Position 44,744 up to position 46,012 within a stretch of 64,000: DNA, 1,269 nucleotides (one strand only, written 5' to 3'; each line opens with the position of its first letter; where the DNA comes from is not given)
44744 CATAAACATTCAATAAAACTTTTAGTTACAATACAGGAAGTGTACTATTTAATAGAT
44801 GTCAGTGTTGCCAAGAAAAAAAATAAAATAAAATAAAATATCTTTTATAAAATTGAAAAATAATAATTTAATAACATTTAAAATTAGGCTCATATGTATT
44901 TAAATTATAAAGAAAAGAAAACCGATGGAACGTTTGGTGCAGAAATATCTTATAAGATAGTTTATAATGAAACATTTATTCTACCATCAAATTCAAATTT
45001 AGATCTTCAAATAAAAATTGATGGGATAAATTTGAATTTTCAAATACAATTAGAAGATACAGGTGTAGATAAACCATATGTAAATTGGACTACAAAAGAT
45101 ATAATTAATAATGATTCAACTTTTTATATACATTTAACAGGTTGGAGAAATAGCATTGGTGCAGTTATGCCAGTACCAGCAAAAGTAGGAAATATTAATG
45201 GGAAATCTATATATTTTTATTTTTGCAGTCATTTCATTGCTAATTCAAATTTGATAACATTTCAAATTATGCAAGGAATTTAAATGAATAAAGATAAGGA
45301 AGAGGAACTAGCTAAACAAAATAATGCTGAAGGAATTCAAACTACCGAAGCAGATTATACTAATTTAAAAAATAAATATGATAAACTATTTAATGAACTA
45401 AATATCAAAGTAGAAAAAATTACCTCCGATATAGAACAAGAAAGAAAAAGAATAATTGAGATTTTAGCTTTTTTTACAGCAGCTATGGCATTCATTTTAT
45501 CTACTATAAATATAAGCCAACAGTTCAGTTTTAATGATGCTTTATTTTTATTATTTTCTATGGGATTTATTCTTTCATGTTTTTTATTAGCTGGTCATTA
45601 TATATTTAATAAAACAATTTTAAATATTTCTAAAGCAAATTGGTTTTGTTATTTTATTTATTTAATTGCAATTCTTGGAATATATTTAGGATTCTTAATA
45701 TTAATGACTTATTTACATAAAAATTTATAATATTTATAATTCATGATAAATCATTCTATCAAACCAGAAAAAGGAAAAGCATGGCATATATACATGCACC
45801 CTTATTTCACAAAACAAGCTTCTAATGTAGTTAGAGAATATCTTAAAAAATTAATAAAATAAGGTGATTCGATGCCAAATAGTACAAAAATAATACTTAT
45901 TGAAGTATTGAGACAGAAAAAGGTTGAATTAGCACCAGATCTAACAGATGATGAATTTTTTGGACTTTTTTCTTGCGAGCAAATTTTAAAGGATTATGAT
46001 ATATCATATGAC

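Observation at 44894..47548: Candidate undescribed multi-gene abortive-infection system: orf129 - orf148(TM) - fragment - AIPR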

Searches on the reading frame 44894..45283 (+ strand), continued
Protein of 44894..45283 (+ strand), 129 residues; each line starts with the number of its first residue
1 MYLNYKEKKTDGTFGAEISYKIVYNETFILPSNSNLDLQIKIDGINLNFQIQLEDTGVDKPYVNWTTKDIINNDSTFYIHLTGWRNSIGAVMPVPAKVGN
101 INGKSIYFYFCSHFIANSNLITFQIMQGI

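Call 102: search_protein_families(library=phrogs, proteins=[P0131, P0134, P0129, P0130, P0145, P0146, P0124, P0138, P0139, P0142], max_evalue=0.001)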
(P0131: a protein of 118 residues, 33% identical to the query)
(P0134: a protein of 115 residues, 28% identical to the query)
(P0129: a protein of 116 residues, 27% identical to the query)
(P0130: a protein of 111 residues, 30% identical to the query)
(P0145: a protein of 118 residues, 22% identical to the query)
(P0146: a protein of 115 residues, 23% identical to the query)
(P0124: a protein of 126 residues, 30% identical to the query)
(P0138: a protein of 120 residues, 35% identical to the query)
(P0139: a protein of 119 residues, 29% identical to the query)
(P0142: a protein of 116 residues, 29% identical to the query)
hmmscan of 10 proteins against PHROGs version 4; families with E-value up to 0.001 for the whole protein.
P0131 (118 aa): 1 family
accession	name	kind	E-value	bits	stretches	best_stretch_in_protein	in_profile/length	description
phrog_35122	-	unknown function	5.6e-06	27.3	1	3-112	10-122/128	-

P0134 (115 aa): 1 family
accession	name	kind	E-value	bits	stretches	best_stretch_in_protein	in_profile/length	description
phrog_35122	-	unknown function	2e-07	32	1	2-106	9-118/128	-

P0129 (116 aa): 0 families

P0130 (111 aa): 1 family
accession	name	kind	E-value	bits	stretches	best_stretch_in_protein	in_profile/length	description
phrog_35122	-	unknown function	3.1e-06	28.2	1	3-75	11-88/128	-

P0145 (118 aa): 0 families

P0146 (115 aa): 0 families

P0124 (126 aa): 0 families

P0138 (120 aa): 1 family
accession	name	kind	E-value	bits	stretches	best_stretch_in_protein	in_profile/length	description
phrog_32866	-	unknown function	6.4e-20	72.3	1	5-117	15-128/129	-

P0139 (119 aa): 1 family
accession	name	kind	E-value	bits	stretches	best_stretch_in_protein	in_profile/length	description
phrog_32866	-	unknown function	6.7e-15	56.1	1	8-116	22-129/129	-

P0142 (116 aa): 1 family
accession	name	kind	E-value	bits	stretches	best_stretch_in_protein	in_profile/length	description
phrog_35122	-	unknown function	0.0007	20.5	1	4-108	11-121/128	-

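Call 103: search_dna_similar(query=P0138, collection=phages, mode=protein, max_evalue=0.001, max_rows=20)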
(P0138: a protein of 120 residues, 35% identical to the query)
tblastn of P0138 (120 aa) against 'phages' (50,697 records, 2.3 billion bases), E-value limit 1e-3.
Records with a match: 2; places in all: 2; records where one place covers at least 80% of the query: 2.
Best place of each record, by identity: <60% 2.
By first word of the organism name: Acinetobacter 2.
By host as written in the record: Acinetobacter baumannii Ab404_GEIH-2010 1; Acinetobacter baumannii Ab105 1.
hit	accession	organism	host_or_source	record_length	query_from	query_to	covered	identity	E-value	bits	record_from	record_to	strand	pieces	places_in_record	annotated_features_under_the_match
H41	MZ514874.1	Acinetobacter phage Ab105-2phideltaCI404ad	Acinetobacter baumannii Ab404_GEIH-2010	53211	5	118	95%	35.3%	2e-14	74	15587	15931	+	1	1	hypothetical protein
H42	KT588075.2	Acinetobacter phage Ab105-2phi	Acinetobacter baumannii Ab105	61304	5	118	95%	35.3%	2e-14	74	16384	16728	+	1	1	hypothetical protein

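Call 104: search_dna_similar(query=P0134, collection=phages, mode=protein, max_evalue=0.001, max_rows=20)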
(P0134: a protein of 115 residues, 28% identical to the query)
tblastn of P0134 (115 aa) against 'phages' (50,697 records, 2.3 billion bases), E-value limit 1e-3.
No match.

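Call 105: get_annotated_region(hit=H42, flank=6000)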
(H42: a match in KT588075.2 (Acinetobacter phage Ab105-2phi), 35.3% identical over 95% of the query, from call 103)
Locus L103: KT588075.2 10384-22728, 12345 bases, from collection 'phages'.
description: Acinetobacter phage Ab105-2phi, complete genome.
organism: Acinetobacter phage Ab105-2phi (NCBI taxid 1718841)
taxonomy: Viruses; Duplodnaviria; Heunggongvirae; Uroviricota; Caudoviricetes; Vieuvirus
host: Acinetobacter baumannii Ab105; source: -; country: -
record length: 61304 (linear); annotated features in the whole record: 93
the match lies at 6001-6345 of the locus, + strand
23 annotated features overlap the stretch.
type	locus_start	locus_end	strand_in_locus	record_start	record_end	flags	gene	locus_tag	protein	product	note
CDS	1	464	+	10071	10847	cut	-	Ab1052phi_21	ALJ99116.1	helix-turn-helix domain-containing protein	ORF21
CDS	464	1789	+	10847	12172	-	-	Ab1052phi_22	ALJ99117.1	replicative DNA helicase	ORF22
CDS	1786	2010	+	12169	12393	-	-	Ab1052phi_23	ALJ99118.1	hypothetical protein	ORF23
CDS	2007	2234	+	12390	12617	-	-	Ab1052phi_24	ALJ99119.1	integrase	ORF24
CDS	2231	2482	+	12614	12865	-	-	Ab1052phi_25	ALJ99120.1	DnaB-like helicase protein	ORF25; DnaB-like helicase C terminal domain protein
CDS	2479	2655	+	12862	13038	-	-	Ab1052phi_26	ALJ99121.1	hypothetical protein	ORF26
CDS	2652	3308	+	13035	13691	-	-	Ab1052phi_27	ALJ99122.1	methyltransferase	ORF27; methyltransferase (SAM or AdoMet-MTase)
CDS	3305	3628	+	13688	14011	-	-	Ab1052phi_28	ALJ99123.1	hypothetical protein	ORF28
CDS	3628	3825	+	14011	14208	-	-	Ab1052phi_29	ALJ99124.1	hypothetical protein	ORF29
CDS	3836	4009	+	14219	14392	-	-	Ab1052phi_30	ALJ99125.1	putative DnaJ-class molecular chaperone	ORF30; DnaJ-class molecular chaperone with C-terminal Zn finger domain, putative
CDS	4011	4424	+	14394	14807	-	-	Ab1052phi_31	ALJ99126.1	hypothetical protein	ORF31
CDS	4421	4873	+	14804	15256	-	-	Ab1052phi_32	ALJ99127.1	hypothetical protein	ORF32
CDS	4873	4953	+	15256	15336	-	-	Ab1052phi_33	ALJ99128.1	hypothetical protein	ORF33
CDS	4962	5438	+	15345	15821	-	-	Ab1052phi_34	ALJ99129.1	hypothetical protein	ORF34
CDS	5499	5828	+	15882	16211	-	-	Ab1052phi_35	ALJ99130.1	hypothetical protein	ORF35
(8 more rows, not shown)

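Call 106: search_protein_families(library=phrogs, proteins=[L103:4962-5438:+, L103:5499-5828:+, L103:5962-6348:+, L103:6361-6714:+, L103:6765-7232:+, L103:7201-7842:+, L103:7902-8459:+], max_evalue=0.001)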
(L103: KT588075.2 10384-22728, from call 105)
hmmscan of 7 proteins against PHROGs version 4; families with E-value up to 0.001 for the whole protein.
L103:4962-5438:+ (158 aa): 1 family
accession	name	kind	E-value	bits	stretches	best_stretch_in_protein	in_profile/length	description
phrog_79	-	transcription regulation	2.6e-33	115.9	1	1-156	5-145/156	anti-termination protein Q-like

L103:5499-5828:+ (109 aa): 1 family
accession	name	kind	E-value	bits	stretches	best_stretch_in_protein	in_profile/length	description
phrog_38421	-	unknown function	1.4e-68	229.6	1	1-109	17-125/125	-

L103:5962-6348:+ (128 aa): 1 family
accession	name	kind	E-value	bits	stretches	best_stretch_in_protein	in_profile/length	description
phrog_32866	-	unknown function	4.5e-74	247.5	1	1-128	2-129/129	-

L103:6361-6714:+ (117 aa): 0 families

L103:6765-7232:+ (155 aa): 4 families
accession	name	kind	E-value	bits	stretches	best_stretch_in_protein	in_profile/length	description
phrog_503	-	unknown function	1.9e-54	184.3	1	1-155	1-144/144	-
phrog_12476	-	unknown function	3.7e-25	88.6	1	61-155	2-85/85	-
phrog_4538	-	unknown function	1.4e-05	25.2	1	35-78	234-277/447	-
phrog_559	-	DNA, RNA and nucleotide metabolism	7.5e-05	22.7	1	25-112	301-395/607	HNH endonuclease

L103:7201-7842:+ (213 aa): 2 families
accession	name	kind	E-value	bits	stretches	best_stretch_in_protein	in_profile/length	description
phrog_513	-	integration and excision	2.3e-102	341.8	1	3-212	2-205/208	transposase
phrog_18648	-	unknown function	3.6e-43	146.6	1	127-212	1-86/87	-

L103:7902-8459:+ (185 aa): 3 families
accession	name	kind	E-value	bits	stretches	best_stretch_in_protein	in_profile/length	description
phrog_35993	-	unknown function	1.9e-62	208.9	1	1-98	1-98/100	-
phrog_546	-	unknown function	5.8e-55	186.7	1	1-157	1-151/162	-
phrog_35676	-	unknown function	2.1e-54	182.9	1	103-185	1-83/83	-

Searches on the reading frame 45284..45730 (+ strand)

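Call 5: search_protein_families(library=pfam, proteins=[window:45284-45730:+], max_evalue=0.1)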
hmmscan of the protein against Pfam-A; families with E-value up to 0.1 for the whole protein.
window:45284-45730:+ (148 aa): 3 families
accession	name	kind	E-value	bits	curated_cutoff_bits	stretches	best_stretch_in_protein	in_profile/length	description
PF07332.16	Phage_holin_3_6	-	0.022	15.2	28.4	0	44-73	20-49/116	Putative Actinobacterial Holin-X, holin superfamily III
PF20966.2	MASE6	-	0.046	14.2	27.4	1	52-135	6-84/170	MASE6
PF00601.24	Flu_NS2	-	0.06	14.2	25.9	1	21-94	24-97/108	Influenza non-structural protein (NS2)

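Call 6: search_protein_families(library=padloc, proteins=[window:45284-45730:+], max_evalue=0.1)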
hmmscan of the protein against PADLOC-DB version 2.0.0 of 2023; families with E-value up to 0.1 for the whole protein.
window:45284-45730:+ (148 aa): 0 families

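Call 7: search_protein_families(library=ncbifam, proteins=[window:45284-45730:+], max_evalue=1)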
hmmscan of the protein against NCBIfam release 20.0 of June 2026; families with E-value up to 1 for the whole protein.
window:45284-45730:+ (148 aa): 4 families
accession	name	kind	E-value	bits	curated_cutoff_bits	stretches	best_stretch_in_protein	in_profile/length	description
NF045780.1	TrlF_fam_ATP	equivalog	0.0014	17.4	350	1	2-96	640-734/944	TrlF family AAA-like ATPase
NF047849.1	Lsa33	exception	0.055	12.6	420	1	7-76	168-239/310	surface adhesin Lsa33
TIGR04154.1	archaeo_STT3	subfamily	0.055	11.8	450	1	47-141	228-322/831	oligosaccharyl transferase, archaeosortase A system-associated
TIGR03025.1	EPS_sugtrans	subfamily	0.39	9.9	295.55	1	50-145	24-116/445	exopolysaccharide biosynthesis polyprenyl glycosylphosphotransferase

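Call 8: search_protein_families(library=phrogs, proteins=[window:45284-45730:+], max_evalue=1)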
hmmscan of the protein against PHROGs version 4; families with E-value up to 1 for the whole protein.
window:45284-45730:+ (148 aa): 2 families
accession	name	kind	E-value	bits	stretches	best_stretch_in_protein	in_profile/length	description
phrog_24820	-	unknown function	0.031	14.6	1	11-75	244-305/411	-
phrog_35949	-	unknown function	0.11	13.4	1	21-50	29-58/66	-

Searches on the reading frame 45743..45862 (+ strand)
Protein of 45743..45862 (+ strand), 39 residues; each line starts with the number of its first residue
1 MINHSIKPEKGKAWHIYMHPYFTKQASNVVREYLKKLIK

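Call 7: search_protein_families(library=ncbifam, proteins=[window:45743-45862:+], max_evalue=1)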
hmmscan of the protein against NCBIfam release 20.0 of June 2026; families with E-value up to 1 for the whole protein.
window:45743-45862:+ (39 aa): 0 families

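Call 8: search_protein_families(library=phrogs, proteins=[window:45743-45862:+], max_evalue=1)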
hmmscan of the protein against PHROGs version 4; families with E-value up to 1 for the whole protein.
window:45743-45862:+ (39 aa): 1 family
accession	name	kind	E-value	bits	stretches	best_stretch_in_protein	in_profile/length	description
phrog_12564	-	unknown function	0.26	12.5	1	9-25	6-22/57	-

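Call 71: search_protein_families(library=pfam, proteins=[window:45743-45862:+], max_evalue=10)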
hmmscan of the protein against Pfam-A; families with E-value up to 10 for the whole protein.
window:45743-45862:+ (39 aa): 0 families

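Call 86: search_solved_structures(query=window:45743-45862:+, max_evalue=10, show_alignments=3)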
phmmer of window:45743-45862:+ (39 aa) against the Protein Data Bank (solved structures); distinct sequences matched with E-value up to 10: 3.
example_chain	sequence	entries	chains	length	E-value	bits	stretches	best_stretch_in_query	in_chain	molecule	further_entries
9e2g_0G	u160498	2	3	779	1.6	12.3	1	10-36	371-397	CMF34/CARP4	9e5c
2fo7_A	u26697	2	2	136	3.4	11.3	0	6-37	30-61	SYNTHETIC CONSENSUS TPR PROTEIN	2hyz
8ch0_A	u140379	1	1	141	4.3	11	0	6-37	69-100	Consensus tetratricopeptide repeat protein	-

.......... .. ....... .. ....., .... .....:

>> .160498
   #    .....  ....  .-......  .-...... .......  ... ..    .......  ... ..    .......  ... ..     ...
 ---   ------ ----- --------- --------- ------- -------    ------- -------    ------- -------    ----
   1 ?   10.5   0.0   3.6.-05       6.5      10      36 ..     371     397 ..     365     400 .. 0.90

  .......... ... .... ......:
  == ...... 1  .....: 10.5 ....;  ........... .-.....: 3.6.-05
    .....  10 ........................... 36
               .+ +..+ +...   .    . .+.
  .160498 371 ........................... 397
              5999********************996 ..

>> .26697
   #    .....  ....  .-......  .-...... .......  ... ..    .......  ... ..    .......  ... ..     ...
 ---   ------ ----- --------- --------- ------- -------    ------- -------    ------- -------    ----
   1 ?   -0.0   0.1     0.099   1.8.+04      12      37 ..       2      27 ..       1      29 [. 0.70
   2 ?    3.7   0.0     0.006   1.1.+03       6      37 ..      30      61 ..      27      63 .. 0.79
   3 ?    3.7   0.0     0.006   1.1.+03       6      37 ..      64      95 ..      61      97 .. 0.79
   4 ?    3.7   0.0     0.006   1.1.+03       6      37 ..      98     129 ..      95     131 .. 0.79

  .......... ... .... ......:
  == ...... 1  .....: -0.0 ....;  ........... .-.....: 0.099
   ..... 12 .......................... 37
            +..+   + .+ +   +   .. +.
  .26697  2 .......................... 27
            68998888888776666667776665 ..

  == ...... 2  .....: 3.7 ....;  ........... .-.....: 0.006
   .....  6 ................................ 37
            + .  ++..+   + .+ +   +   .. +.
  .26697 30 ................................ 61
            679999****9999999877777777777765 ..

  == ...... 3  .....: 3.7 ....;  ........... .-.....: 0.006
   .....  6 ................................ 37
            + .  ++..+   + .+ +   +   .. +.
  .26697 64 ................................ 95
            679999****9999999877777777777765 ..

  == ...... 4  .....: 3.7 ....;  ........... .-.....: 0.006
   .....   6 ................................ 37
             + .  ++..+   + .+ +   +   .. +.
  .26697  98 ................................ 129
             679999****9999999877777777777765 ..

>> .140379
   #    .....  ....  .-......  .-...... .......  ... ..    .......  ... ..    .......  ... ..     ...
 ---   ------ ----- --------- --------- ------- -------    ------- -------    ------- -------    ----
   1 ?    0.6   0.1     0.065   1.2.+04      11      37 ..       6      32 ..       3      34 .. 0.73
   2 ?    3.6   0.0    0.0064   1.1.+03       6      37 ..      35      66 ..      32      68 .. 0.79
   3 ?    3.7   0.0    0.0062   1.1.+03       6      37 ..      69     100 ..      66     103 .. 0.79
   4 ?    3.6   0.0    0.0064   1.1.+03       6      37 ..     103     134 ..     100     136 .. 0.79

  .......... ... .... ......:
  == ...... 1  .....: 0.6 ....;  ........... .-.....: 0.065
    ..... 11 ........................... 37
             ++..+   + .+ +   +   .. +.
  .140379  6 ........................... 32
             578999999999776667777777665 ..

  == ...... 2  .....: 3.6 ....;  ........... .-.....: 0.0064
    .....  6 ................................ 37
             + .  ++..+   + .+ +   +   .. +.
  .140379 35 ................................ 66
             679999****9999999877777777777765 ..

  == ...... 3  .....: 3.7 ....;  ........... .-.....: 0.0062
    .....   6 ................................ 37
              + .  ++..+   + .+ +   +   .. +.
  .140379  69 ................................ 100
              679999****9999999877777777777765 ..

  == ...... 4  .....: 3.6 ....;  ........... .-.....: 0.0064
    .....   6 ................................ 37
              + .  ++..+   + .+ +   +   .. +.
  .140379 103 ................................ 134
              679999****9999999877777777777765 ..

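Call 87: search_dna_similar(query=window:45743-45862:+, collection=plasmids, mode=protein, max_evalue=10, max_rows=15)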
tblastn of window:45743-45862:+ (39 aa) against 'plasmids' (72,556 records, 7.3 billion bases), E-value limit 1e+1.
No match.
